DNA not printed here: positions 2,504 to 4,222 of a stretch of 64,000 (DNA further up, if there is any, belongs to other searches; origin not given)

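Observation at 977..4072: ECF sigma factor fused behind a polytopic membrane domain, adjacent to a B12-radical SAM gene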

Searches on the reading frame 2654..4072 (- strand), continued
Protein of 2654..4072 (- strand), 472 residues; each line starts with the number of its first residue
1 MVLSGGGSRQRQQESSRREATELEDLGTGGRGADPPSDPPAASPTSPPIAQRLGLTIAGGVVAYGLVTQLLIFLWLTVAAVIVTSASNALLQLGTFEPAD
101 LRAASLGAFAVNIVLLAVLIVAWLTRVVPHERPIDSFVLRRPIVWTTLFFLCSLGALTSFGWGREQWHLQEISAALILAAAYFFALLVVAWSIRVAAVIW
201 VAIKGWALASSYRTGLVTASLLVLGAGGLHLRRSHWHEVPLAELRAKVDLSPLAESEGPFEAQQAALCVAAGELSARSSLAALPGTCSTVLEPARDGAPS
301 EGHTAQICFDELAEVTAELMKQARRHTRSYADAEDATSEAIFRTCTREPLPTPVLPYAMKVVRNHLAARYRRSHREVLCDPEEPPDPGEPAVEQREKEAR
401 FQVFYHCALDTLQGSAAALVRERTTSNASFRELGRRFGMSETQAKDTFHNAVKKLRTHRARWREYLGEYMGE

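Call 90: search_solved_structures(query=A3, max_evalue=0.01, show_alignments=2)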
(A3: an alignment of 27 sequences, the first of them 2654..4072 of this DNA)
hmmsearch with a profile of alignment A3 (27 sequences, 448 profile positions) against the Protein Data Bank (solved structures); distinct sequences matched with E-value up to 0.01: 50.
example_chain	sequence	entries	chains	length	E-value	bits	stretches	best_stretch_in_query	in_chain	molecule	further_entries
6dv9_F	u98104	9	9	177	2.1e-12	49.7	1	304-441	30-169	ECF RNA polymerase sigma factor SigL | RNA polymerase sigma factor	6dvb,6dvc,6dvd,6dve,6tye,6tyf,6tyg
3hug_A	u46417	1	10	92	7.8e-08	34.7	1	369-441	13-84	RNA polymerase sigma factor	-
6pmi_F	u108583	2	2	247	9.8e-07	31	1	348-444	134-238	RNA polymerase sigma factor FliA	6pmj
9isn_F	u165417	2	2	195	2.8e-05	26.2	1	289-440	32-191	ECF sigma factor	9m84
8hkc_E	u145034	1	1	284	4.1e-05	25.7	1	376-441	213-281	RNA polymerase sigma factor RpoH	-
6pfj_A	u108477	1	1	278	4.3e-05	25.6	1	365-444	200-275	RNA polymerase sigma factor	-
6pfv_A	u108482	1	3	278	4.9e-05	25.4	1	364-444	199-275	RNA polymerase sigma factor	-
7vf9_F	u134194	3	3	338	0.00014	23.9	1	369-440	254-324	RNA polymerase sigma factor RpoS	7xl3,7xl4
7f0r_F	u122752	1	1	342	0.00014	23.9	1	369-440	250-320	RNA polymerase sigma factor RpoS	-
1tlh_B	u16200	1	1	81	0.00022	23.3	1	380-444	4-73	RNA polymerase sigma factor rpoD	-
2q1z_A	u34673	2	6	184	0.00028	22.9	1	287-442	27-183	RpoE, ECF SigE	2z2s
9n9q_C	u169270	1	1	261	0.00033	22.7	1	394-440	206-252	RpoE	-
8x6f_E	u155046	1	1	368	0.00034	22.6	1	373-442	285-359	RNA polymerase sigma factor SigA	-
7ckq_F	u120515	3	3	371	0.00037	22.5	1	373-442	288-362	RNA polymerase sigma factor SigA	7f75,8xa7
3t72_o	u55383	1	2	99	0.00037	22.5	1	379-444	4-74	RNA polymerase sigma factor rpoD, DNA-directed RNA polymerase subunit beta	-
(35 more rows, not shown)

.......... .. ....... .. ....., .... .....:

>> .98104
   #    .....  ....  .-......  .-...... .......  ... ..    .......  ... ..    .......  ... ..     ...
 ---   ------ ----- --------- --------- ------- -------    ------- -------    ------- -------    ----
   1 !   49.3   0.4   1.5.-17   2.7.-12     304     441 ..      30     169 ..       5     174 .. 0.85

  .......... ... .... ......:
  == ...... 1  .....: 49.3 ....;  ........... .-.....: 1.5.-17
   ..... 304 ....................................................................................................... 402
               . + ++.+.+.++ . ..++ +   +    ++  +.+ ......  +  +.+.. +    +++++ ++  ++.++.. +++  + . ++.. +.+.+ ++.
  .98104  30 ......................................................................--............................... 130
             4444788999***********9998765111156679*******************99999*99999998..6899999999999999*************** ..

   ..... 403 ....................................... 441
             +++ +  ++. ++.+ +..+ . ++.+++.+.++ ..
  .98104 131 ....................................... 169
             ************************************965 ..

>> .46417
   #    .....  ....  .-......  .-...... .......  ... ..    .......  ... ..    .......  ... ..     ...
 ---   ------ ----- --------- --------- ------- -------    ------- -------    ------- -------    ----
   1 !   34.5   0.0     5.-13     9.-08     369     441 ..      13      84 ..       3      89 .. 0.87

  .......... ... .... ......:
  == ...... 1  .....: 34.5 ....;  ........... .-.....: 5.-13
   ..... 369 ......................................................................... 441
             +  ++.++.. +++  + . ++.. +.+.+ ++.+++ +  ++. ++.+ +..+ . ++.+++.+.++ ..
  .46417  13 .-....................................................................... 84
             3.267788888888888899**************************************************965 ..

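Call 105: search_protein_families(library=phrogs, proteins=[window:2654-4072:-], max_evalue=0.001)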
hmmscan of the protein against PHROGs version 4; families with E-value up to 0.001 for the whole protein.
window:2654-4072:- (472 aa): 1 family
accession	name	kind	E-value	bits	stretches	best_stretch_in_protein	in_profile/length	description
phrog_1740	-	transcription regulation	3.6e-07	30.1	1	312-456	62-213/567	RNA polymerase sigma factor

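Call 107: find_related_loci(query=A4, collection=viral_contigs, flank=6000)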
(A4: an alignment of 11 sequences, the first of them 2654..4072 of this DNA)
Query A4 (472 aa) in viral_contigs; peptide patterns used: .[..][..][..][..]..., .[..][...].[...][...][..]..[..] (x = any residue, [..] = any of these).
104 stretches matched a pattern, but none encodes a relative of the query by tblastn (E <= 1e-3).
